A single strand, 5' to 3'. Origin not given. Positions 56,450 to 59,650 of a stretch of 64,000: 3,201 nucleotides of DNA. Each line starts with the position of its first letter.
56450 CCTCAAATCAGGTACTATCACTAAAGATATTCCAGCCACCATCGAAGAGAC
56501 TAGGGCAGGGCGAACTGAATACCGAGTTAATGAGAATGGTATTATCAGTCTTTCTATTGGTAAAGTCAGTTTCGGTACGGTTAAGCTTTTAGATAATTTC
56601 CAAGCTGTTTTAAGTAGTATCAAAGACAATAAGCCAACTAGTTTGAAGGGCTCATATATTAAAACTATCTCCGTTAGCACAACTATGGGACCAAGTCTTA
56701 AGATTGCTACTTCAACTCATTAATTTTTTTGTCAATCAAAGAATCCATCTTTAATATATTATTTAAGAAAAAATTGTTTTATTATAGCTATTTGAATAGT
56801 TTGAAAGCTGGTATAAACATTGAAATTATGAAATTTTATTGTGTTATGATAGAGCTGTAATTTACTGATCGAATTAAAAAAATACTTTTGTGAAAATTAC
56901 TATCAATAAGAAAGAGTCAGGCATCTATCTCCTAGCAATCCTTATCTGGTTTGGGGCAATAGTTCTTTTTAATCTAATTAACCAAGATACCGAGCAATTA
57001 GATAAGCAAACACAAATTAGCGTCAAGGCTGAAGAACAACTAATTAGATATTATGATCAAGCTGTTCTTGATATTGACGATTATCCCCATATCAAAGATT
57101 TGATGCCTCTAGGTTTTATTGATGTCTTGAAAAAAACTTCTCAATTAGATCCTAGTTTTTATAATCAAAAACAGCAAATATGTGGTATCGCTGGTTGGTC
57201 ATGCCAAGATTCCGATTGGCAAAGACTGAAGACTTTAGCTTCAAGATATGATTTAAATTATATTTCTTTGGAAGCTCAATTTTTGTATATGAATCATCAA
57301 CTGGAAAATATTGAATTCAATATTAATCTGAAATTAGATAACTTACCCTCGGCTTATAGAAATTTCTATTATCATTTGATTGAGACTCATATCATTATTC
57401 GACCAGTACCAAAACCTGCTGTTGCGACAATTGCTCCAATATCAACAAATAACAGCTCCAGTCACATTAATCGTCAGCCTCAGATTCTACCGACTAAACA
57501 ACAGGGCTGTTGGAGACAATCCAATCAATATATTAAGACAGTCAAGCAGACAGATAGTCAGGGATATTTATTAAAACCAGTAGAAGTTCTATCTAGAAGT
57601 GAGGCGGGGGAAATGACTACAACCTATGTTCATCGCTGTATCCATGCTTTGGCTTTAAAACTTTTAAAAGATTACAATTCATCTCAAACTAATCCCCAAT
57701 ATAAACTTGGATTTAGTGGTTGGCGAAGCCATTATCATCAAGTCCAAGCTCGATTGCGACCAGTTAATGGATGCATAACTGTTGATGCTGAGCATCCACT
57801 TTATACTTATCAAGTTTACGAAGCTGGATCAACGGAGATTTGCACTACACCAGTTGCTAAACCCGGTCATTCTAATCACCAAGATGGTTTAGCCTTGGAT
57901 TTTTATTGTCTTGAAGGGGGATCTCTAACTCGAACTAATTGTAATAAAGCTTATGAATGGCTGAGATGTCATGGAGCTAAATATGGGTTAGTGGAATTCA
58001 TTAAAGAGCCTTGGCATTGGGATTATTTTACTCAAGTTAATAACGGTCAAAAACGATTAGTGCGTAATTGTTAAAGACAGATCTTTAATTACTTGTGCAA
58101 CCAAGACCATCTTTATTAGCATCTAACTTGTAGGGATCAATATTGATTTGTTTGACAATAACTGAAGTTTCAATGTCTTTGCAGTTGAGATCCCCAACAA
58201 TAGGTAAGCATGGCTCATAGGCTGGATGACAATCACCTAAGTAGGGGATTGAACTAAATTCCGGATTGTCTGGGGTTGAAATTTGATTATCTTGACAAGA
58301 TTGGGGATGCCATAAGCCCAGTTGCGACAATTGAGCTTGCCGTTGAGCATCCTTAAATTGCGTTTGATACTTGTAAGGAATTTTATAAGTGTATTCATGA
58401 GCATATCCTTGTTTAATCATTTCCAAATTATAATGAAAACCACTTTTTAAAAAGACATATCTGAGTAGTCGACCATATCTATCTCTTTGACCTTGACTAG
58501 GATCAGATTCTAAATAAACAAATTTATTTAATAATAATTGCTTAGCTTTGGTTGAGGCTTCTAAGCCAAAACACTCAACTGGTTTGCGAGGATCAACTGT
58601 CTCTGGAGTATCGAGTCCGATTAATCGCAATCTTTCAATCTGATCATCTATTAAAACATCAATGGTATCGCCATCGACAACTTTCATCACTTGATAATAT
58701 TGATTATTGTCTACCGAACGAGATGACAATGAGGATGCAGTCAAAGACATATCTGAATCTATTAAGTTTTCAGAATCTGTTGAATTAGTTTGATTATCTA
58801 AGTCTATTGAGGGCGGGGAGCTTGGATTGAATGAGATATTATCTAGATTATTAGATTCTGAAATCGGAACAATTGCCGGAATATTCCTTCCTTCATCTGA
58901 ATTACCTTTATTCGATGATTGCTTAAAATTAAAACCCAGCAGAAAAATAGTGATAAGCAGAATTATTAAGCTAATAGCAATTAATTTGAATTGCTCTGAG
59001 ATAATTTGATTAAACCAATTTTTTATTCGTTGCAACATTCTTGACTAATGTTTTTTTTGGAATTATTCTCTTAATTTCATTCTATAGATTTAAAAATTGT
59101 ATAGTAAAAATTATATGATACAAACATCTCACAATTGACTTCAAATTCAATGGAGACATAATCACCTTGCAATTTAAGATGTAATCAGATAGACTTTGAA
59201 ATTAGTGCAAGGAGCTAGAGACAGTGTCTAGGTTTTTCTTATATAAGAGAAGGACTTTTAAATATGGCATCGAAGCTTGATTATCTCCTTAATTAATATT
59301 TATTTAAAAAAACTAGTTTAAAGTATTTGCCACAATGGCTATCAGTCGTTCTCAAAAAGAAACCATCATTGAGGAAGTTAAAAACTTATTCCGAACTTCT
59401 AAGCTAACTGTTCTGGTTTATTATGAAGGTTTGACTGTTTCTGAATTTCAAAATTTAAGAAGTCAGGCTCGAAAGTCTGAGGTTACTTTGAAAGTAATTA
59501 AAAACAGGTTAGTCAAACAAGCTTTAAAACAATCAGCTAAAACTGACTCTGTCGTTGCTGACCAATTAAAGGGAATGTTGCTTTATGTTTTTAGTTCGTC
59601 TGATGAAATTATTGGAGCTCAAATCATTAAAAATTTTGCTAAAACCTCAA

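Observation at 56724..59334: Cell-wall peptidase and secreted nuclease inserted between rplA and rplJ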

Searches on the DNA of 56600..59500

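Call 25: search_rna_families(source=window, start=56600, end=59450, threshold=evalue, max_evalue=10, show_alignments=2)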
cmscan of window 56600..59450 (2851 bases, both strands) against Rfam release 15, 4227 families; matches with E-value up to 10: 7.
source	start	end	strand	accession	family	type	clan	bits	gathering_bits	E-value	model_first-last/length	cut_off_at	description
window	57132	57167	-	RF02703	AsxR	Gene; sRNA;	-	22.9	63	2.2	1-53/53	no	Anti stx2 sRNA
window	58725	58804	+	RF01285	snoU31b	Gene; snRNA; snoRNA; CD-box;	-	22.4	37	0.39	1-86/86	no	Small nucleolar RNA U31b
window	58413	58485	-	RF01905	HOTAIR_2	Gene; lncRNA;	-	21.2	60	0.042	1-69/69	no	HOTAIR conserved region 2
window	57090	57153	-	RF02699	Avashort_thermometer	Cis-reg; thermoregulator;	-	18.3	88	3.2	1-59/59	no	Avashort 5' UTR thermometer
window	58979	59018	+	RF01165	sn2317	Gene; snRNA; snoRNA; CD-box;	-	17.6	50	10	24-66/70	no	Small nucleolar RNA sn2317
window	59144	59202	+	RF00283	SCARNA18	Gene; snRNA; snoRNA; scaRNA;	-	15.8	40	6.6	1-83/83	no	small Cajal body-specific RNA 18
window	58267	58289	-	RF01880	Xist_exon1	Gene; lncRNA;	-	13.5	50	1.9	1-85/85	no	X-chromosome inactivation gene exon 1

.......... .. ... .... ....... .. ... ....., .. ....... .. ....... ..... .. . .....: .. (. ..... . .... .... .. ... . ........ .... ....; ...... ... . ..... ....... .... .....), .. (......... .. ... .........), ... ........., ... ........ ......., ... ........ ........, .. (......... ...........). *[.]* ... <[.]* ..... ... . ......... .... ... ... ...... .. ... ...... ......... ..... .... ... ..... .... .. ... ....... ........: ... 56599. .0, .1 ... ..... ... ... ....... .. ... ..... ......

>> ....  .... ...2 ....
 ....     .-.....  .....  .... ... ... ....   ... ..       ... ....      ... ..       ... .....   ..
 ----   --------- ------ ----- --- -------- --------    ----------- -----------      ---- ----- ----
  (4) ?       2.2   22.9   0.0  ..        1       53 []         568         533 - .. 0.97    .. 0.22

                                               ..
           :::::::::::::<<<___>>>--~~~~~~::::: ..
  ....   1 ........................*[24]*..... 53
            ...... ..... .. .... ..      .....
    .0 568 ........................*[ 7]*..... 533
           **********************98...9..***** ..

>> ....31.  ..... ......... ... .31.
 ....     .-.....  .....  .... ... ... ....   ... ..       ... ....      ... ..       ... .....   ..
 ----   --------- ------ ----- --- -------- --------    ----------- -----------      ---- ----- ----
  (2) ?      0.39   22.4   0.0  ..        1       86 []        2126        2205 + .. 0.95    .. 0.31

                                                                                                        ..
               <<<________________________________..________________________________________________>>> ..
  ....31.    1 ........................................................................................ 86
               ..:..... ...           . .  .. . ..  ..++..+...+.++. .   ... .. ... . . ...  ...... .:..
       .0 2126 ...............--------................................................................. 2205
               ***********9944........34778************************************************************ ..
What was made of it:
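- Tried and rejected: Rfam found nothing credible in 56600-59450 at E<=10 (call 25).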

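Call 85: search_with_rna_model(model_id=R1, source=window, start=56600, end=59500, filters=off, max_evalue=10, show_alignments=2)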
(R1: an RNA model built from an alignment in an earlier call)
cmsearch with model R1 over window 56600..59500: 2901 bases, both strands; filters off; matches with E-value up to 10: 29.
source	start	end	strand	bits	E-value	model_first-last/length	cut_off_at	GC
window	58484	58609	-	13.5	0.014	1-146/146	no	0.36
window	58028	58143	+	8.7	0.14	1-146/146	no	0.32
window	56978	57098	+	8.5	0.15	1-146/146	no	0.34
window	59349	59475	+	8.4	0.16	1-146/146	no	0.32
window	59220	59348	+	7.6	0.25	9-142/146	no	0.29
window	56847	56972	-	6.8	0.35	1-146/146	no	0.31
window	58446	58558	+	6.7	0.38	1-146/146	no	0.3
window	57162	57201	+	6.5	0.42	1-146/146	no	0.38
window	58420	58439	+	4.7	1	1-146/146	no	0.15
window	59007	59063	-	4.2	1.3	1-146/146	no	0.25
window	57216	57308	+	3.3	2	1-146/146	no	0.28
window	56763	56807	+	3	2.3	1-146/146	no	0.18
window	56617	56738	+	2.6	2.8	1-146/146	no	0.34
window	57406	57430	+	2.6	2.9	1-146/146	no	0.48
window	57854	57924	+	2.3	3.2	1-146/146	no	0.41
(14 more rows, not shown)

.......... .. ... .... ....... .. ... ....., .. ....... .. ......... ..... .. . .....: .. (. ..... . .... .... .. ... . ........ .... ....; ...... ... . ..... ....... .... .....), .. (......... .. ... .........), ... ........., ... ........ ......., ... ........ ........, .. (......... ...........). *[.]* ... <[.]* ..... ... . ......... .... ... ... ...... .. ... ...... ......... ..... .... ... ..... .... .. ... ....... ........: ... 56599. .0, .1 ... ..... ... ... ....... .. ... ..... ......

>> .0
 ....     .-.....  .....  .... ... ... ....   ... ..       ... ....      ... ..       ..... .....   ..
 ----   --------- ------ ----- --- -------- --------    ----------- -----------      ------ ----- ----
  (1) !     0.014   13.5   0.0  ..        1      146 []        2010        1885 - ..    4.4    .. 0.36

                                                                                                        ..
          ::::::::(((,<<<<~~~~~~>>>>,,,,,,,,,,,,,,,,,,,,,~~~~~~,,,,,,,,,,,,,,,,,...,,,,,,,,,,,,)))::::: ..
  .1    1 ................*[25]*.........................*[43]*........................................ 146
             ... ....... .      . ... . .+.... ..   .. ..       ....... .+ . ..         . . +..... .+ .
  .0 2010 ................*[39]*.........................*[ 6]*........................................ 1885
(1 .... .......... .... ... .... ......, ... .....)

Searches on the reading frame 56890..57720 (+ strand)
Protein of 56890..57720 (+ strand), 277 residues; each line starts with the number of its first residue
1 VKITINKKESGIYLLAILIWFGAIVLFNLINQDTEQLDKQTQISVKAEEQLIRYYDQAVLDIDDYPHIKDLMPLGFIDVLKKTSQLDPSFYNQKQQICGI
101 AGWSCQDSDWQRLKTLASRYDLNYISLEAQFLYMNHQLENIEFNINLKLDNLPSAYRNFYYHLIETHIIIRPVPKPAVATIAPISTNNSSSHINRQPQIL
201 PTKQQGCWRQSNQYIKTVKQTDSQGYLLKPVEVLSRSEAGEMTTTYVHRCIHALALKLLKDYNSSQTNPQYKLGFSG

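Call 5: search_protein_families(library=pfam, proteins=[window:56890-57720:+], max_evalue=10)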
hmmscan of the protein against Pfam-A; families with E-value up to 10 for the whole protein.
seq(277 aa): 1 family
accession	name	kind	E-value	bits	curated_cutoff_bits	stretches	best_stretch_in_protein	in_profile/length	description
PF18013.6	Phage_lysozyme2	-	0.14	12.7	28.2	1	81-140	28-88/140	Phage tail lysozyme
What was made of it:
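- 57106..57309 (+): Peptidase aa ~73-140: diverged PF18013 (phage tail lysozyme)-like domain. It holds the family-invariant residues of the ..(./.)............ motif. Query E=0.14 (call 5).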

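Call 32: search_protein_representatives(protein=window:56980-57714:+)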
Query: 245 residues. Proteins with E-value up to 0.001 (for the whole library): 11; up to 1e-10: 6; up to 1e-30: 1. The best 11 are listed.
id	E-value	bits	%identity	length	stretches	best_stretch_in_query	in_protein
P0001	5.3e-162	553.0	100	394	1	1-245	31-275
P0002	2.3e-17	79.6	47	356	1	156-245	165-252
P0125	6.7e-14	68.3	40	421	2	46-114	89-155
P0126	1.9e-13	66.8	38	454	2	180-244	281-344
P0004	3.1e-13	66.1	33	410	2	35-133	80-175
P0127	7.8e-13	64.8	42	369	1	139-238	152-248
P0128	4.9e-09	52.4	32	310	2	49-111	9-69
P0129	2.3e-08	50.1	32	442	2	44-112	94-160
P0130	2.3e-05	40.3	39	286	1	50-112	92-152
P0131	2.7e-05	40.1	40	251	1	41-112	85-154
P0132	2.0e-04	37.2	27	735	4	138-225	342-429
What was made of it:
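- Only 11 representatives were found among 1.84 billion (call 32). The family is rare, which argues for an accessory role (call 32).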

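Call 66: find_encoding_contigs(protein=P0126, flank=6000, max_places=2)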
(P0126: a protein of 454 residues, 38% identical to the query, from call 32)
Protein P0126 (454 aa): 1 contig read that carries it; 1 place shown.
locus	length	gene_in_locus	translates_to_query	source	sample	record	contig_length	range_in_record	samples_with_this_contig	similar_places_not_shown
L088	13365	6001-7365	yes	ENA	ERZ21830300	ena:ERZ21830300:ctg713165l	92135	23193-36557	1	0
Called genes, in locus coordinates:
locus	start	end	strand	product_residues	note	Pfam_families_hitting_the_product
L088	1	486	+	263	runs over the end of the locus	PF12666:PrgI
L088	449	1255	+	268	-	PF26593:TraC-like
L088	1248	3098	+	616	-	PF01935:DUF87 (weak), PF12846:AAA_10 (weak), PF19044:P-loop_TraG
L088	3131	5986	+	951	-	-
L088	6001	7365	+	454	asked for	PF02557:VanY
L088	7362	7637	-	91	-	PF02768:DNA_pol3_beta_3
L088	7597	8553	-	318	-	PF00712:DNA_pol3_beta (weak), PF02767:DNA_pol3_beta_2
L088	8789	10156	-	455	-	PF11638:DnaA_N, PF00308:Bac_DnaA, PF01637:ATPase_2 (weak), PF01695:IstB_IS21, PF00004:AAA (weak), PF08299:Bac_DnaA_C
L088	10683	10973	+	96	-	PF00825:Ribonuclease_P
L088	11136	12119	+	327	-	PF02096:60KD_IMP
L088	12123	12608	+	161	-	PF01424:R3H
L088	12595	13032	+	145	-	-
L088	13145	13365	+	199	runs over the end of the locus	PF00085:Thioredoxin (faint), PF13462:Thioredoxin_4, PF01323:DSBA, PF13743:Thioredoxin_5 (weak)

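Call 67: find_encoding_contigs(protein=P0127, flank=6000, max_places=2)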
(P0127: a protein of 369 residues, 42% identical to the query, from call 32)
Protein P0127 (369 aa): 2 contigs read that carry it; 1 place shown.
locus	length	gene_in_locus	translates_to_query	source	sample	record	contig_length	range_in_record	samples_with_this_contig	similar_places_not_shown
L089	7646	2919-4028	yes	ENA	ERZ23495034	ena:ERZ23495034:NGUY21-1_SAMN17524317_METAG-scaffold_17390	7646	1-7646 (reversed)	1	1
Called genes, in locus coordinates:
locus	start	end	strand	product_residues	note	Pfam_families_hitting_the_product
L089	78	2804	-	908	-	PF00873:ACR_tran, PF02355:SecD_SecF_C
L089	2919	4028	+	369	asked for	PF02557:VanY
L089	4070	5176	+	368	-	PF02646:RmuC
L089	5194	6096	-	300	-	-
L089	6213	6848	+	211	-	PF12917:YfbR-like (weak), PF13023:HD_3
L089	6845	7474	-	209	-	-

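Call 69: search_protein_families(library=pfam, proteins=[L088:3131-5986:+, L088:449-1255:+, L088:1248-3098:+], max_evalue=0.1)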
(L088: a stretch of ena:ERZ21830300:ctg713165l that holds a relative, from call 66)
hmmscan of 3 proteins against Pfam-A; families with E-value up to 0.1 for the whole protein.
L088:3131-5986:+ (951 aa): 0 families

L088:449-1255:+ (268 aa): 1 family
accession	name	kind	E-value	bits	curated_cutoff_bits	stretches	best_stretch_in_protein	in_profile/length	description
PF11130.14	TraC_F_IV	-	0.019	14.4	28.1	1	201-254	132-184/375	TraC protein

L088:1248-3098:+ (616 aa): 3 families
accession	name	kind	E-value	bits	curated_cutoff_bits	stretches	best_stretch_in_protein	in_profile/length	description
PF19044.6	P-loop_TraG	-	2.9e-24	85.9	25.8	2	411-553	192-341/413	TraG P-loop domain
PF12846.13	AAA_10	-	1.1e-13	51.4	27.5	2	243-291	20-68/362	AAA-like domain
PF01935.23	DUF87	-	3e-07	31.2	23.2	1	249-312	28-93/220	Helicase HerA, central domain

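Call 90: find_encoding_contigs(protein=P0131, flank=7000, max_places=2)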
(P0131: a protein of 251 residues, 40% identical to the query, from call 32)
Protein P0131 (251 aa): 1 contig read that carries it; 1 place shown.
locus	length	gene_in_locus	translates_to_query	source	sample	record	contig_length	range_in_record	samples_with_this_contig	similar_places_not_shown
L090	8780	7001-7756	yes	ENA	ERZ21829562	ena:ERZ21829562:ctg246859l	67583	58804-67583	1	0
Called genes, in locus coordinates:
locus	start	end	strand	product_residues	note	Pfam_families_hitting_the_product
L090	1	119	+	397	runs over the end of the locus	PF13175:AAA_15 (weak), PF02463:SMC_N (faint), PF13304:AAA_21, PF13175:AAA_15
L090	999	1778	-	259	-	PF02698:DUF218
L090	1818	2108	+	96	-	-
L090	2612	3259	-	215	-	-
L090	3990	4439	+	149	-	-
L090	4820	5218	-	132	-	PF01850:PIN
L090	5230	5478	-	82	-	PF02604:PhdYeFM_antitox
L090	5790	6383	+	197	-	PF00583:Acetyltransf_1, PF13673:Acetyltransf_10, PF13508:Acetyltransf_7, PF08445:FR47 (weak)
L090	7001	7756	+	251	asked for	-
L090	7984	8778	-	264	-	?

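Call 91: find_encoding_contigs(protein=P0125, flank=7000, max_places=2)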
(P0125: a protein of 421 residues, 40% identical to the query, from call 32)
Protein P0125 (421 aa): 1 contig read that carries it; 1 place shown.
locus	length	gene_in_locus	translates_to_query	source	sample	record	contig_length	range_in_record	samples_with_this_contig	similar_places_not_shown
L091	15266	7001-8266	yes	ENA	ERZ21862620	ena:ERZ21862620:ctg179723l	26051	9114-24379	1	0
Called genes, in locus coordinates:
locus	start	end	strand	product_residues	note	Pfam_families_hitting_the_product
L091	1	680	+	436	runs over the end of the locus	-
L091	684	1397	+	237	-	PF12666:PrgI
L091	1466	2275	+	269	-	PF26593:TraC-like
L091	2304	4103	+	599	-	PF19044:P-loop_TraG, PF01935:DUF87 (weak), PF12846:AAA_10 (weak), PF19044:P-loop_TraG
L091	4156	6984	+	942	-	-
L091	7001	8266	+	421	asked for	PF18013:Phage_lysozyme2 (faint), PF02557:VanY (weak)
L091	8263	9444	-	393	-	PF00712:DNA_pol3_beta, PF02767:DNA_pol3_beta_2, PF02768:DNA_pol3_beta_3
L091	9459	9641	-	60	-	-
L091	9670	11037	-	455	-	PF11638:DnaA_N, PF13401:AAA_22 (faint), PF00308:Bac_DnaA, PF01637:ATPase_2 (weak), PF01695:IstB_IS21, PF00004:AAA (weak), PF08299:Bac_DnaA_C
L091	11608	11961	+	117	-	PF00825:Ribonuclease_P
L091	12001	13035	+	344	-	PF02096:60KD_IMP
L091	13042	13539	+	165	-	PF01424:R3H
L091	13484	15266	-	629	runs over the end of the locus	-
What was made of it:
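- On T4SS-associated peptidoglycan hydrolase (functional VirB1 analogue): The feature is met for relatives P0125 and P0126 (calls 66, 91).
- In L088 and L091 that ORF follows PrgI, TraC-like and VirB4-like genes (calls 66, 69, 91).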
